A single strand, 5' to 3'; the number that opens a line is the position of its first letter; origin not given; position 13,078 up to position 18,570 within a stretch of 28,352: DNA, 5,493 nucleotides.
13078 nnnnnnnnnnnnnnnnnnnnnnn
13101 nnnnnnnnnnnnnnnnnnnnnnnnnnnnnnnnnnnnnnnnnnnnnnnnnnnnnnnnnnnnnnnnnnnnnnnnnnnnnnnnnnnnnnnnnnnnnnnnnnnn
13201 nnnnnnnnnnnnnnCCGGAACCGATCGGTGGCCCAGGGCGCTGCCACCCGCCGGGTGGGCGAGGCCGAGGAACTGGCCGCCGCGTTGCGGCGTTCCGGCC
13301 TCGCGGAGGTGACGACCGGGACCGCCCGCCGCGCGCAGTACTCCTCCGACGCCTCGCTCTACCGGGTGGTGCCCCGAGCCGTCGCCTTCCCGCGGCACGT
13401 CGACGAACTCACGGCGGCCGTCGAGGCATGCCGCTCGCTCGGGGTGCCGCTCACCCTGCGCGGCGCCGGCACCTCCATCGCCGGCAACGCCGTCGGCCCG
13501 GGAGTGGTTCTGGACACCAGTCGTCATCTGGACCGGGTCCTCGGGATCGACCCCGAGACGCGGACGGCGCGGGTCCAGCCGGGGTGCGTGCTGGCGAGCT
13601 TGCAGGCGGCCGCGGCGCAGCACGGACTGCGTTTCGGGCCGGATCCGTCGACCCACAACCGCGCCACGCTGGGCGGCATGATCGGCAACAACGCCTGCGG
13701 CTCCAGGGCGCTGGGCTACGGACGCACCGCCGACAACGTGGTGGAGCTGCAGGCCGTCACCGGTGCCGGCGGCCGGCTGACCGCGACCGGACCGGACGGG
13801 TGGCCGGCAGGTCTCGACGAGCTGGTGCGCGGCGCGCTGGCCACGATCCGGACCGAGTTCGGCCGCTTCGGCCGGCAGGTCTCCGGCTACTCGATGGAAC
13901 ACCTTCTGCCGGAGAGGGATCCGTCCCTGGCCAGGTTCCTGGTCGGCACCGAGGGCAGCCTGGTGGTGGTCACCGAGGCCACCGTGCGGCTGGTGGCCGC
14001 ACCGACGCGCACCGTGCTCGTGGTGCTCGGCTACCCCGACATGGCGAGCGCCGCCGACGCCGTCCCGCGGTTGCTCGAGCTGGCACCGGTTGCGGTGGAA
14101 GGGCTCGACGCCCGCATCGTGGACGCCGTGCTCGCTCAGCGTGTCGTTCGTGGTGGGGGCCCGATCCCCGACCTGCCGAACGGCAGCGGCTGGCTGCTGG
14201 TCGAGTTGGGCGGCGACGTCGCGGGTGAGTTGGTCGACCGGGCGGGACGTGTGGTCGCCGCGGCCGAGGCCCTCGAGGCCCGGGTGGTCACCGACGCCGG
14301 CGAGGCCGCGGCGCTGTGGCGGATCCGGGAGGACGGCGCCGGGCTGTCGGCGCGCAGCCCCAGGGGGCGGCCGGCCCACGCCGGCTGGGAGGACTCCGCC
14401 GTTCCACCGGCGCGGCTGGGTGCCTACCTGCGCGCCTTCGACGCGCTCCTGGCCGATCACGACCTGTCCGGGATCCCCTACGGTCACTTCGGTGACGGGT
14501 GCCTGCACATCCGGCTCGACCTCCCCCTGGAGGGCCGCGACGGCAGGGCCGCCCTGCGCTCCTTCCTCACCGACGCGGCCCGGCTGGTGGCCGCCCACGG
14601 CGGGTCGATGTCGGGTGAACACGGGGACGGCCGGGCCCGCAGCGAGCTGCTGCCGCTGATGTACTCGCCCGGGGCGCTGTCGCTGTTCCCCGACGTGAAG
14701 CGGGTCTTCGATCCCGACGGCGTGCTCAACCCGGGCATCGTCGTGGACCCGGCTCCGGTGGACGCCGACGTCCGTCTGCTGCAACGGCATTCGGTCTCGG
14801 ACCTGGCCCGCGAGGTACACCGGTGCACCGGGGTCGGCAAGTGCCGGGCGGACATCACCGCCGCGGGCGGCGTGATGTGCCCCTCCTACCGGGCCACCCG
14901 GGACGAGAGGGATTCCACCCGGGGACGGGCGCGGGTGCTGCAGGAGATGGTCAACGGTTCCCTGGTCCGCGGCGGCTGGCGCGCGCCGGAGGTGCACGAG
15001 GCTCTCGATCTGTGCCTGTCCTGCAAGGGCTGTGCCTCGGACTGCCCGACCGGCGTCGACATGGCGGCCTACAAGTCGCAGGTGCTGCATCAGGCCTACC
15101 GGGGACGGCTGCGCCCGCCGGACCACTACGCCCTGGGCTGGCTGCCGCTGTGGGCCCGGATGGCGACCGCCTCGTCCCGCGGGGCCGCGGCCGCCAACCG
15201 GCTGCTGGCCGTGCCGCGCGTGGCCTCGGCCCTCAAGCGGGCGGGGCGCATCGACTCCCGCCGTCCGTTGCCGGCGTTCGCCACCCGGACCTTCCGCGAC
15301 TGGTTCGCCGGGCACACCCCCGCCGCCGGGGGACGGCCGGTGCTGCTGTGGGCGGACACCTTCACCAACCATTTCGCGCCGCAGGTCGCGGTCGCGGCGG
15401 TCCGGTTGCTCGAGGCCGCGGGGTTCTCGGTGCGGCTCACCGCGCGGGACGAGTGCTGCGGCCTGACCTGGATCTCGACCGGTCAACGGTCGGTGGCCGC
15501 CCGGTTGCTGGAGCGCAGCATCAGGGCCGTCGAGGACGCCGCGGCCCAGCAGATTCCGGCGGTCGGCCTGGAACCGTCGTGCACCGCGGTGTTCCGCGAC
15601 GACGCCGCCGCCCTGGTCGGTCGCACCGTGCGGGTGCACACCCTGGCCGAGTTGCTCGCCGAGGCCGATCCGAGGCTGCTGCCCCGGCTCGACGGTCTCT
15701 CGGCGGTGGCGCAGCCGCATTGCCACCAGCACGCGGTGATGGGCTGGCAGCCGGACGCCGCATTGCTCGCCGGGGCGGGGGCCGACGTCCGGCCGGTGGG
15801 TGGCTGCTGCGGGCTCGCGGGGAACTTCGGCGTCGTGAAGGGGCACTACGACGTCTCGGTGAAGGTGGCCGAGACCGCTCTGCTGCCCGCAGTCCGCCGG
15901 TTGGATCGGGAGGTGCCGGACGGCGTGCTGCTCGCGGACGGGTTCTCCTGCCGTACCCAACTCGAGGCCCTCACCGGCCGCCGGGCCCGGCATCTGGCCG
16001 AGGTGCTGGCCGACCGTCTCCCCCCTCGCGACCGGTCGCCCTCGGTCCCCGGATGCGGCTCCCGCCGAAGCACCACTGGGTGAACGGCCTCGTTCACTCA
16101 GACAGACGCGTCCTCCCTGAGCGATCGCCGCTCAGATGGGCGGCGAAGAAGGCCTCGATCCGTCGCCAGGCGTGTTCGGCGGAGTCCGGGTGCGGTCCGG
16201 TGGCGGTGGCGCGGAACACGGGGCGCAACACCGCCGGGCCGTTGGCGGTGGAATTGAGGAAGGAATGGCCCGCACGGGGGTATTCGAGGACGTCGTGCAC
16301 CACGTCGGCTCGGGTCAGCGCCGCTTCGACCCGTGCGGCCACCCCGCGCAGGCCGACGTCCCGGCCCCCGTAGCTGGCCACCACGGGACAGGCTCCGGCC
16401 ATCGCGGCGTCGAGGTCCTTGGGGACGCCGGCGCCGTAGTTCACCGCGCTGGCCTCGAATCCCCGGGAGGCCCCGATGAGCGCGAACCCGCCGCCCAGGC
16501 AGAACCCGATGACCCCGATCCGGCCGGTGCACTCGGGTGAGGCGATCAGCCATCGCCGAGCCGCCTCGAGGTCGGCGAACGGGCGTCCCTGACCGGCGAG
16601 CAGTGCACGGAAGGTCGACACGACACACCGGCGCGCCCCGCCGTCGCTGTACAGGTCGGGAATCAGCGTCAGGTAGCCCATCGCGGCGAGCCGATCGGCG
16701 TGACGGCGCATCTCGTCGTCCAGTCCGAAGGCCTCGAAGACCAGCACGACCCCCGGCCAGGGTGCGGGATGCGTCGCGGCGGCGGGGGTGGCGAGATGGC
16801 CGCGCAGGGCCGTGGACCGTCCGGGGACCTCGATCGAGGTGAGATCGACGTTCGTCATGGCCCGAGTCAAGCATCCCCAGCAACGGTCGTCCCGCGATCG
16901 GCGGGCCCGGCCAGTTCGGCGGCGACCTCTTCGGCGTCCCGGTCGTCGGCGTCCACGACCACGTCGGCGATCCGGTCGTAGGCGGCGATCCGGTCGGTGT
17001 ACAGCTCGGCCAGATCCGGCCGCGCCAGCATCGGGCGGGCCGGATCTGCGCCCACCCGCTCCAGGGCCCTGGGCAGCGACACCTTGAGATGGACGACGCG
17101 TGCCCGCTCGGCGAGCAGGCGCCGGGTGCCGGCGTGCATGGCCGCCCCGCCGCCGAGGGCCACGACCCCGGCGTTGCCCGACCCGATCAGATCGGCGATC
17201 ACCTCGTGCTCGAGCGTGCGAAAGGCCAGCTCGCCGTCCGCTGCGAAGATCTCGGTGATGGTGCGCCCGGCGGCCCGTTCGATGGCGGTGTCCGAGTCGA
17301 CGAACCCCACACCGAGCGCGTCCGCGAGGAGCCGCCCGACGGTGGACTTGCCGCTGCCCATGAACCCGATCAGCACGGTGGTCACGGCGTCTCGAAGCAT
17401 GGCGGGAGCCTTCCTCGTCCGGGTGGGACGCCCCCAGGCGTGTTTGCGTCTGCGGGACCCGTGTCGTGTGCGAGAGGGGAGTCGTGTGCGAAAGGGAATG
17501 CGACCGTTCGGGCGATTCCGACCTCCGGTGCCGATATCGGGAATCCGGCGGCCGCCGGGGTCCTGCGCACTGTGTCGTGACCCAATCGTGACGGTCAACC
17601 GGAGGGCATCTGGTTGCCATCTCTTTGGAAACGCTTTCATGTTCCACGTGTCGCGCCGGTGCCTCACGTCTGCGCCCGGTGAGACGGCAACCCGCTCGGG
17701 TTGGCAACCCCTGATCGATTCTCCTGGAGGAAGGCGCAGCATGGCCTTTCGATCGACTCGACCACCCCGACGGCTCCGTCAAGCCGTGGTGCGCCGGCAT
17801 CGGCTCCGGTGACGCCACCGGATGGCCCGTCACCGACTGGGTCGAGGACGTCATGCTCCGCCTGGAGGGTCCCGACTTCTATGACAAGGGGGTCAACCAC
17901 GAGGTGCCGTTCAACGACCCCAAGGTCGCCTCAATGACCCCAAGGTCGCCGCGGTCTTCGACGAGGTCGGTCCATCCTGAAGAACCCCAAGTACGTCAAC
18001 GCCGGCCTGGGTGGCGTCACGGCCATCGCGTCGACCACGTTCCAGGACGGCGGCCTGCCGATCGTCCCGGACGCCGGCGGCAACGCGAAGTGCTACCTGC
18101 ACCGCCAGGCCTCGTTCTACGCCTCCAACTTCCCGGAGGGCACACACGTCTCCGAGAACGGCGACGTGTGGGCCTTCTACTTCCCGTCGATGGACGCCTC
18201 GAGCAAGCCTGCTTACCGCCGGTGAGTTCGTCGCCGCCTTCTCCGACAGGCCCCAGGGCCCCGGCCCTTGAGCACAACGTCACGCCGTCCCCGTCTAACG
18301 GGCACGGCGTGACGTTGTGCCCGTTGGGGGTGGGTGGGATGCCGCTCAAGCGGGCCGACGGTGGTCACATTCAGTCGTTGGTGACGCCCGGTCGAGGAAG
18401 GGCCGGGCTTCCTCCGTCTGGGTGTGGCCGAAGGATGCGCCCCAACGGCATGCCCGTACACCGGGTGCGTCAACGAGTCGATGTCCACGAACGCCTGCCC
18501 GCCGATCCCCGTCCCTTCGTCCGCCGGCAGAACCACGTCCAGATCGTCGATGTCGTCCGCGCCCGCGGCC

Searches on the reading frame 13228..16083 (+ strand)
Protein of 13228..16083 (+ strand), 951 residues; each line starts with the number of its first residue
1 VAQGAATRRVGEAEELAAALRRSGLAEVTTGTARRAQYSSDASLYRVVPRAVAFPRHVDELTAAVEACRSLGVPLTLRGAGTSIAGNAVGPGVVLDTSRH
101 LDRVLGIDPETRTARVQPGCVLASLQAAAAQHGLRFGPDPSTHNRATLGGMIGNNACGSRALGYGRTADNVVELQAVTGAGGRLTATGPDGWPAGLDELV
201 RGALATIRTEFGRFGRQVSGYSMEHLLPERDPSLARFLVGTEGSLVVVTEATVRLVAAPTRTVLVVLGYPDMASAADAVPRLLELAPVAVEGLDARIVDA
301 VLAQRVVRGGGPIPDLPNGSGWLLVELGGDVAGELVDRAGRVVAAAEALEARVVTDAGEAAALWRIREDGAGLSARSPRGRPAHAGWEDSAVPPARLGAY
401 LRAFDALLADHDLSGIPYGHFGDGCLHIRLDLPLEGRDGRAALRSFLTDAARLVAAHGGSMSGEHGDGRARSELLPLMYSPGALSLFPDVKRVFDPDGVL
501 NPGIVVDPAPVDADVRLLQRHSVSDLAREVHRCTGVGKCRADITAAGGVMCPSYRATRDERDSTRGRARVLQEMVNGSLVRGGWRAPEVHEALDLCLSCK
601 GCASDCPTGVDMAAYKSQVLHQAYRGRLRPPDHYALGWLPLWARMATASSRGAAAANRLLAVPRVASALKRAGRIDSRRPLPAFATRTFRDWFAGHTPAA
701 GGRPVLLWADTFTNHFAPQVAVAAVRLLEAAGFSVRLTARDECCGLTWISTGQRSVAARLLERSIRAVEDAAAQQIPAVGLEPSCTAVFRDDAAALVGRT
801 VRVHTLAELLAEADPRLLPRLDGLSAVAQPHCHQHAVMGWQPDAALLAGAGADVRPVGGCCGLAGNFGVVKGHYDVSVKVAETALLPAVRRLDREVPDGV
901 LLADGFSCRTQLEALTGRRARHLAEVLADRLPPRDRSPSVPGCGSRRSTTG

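Call 11: search_protein_families(library=pfam, proteins=[window:13228-16083:+], max_evalue=0.001)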
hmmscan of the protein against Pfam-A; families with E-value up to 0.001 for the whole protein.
window:13228-16083:+ (951 aa): 5 families
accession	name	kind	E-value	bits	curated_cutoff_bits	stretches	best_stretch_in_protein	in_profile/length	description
PF02913.24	FAD-oxidase_C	-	6e-47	160.9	21.2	1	259-503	2-246/248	FAD linked oxidases, C-terminal domain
PF01565.28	FAD_binding_4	-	3.4e-38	130.9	26.4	1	49-185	1-136/139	FAD binding domain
PF13183.11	Fer4_8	-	1e-08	36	27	1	529-610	1-68/68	4Fe-4S dicluster domain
PF13534.11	Fer4_17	-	3.6e-07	31.1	22.2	1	532-611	1-61/61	4Fe-4S dicluster domain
PF02754.22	CCG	-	4.1e-06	27.3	20.6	1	714-789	11-84/85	Cysteine-rich domain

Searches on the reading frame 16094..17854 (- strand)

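Call 13: search_protein_families(library=pfam, proteins=[window:16094-17854:-], max_evalue=0.001)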
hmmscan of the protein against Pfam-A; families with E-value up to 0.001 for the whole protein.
window:16094-17854:- (586 aa): 3 families
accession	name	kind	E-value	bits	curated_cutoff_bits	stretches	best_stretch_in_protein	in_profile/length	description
PF01738.24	DLH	-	1.3e-37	130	21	1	351-573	2-216/217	Dienelactone hydrolase family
PF02129.25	Peptidase_S15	-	3.8e-05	24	23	1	374-470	26-121/262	X-Pro dipeptidyl-peptidase (S15 family)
PF08840.17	BAAT_C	-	0.00029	21.4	20.9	0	430-464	7-42/210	BAAT / Acyl-CoA thioester hydrolase C terminal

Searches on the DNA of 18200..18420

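Call 68: search_rna_families(source=window, start=18200, end=18420, threshold=evalue, max_evalue=5)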
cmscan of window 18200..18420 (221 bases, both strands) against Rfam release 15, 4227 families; matches with E-value up to 5: 25.
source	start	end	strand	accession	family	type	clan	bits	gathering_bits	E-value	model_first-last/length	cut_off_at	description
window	18264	18325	-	RF04151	MIR4387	Gene; miRNA;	CL00144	28.8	84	0.00039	1-109/109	no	MIR4387 microRNA precursor family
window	18270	18325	+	RF04151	MIR4387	Gene; miRNA;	CL00144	26.9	84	0.0013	1-109/109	no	MIR4387 microRNA precursor family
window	18270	18322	-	RF03200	mir-BART13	Gene; miRNA;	-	26.5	70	0.0027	1-83/83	no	mir-BART13 microRNA precursor family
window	18271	18321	-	RF03837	mir-3138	Gene; miRNA;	-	24.6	90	0.049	1-82/82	no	mir-3138 microRNA precursor family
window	18267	18326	-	RF03877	mir-3937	Gene; miRNA;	-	23.4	84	0.012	1-102/102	no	mir-3937 microRNA precursor family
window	18270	18324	+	RF03631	MIR3440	Gene; miRNA;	-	21.7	105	0.016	1-127/127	no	MIR3440 microRNA precursor family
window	18264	18329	+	RF03265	mir-1460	Gene; miRNA;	-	21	74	0.26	1-91/91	no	mir-1460 microRNA precursor family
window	18264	18328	+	RF03685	MIR9677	Gene; miRNA;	-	20.9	90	0.1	1-87/87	no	MIR9677 microRNA precursor family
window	18259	18335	+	RF03444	MIR5635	Gene; miRNA;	-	20.2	149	0.12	1-182/182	no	MIR5635 microRNA precursor family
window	18263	18330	-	RF00888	mir-770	Gene; miRNA;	-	18.1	83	0.91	1-83/83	no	mir-770 microRNA precursor family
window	18278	18358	-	RF02790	sodF_sRNA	Gene; sRNA;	-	18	46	0.99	1-90/90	no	sodF sRNA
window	18266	18327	+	RF03564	mir-9416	Gene; miRNA;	-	17.6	100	0.55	1-68/68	no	mir-9416 microRNA precursor family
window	18266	18328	+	RF04057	MIR1432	Gene; miRNA;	-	17.5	90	0.86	1-89/89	no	MIR1432 microRNA precursor family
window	18272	18320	-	RF03327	mir-1266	Gene; miRNA;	-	17.3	70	0.8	1-82/82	no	mir-1266 microRNA precursor family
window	18265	18331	-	RF03685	MIR9677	Gene; miRNA;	-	17.3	90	0.9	1-87/87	no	MIR9677 microRNA precursor family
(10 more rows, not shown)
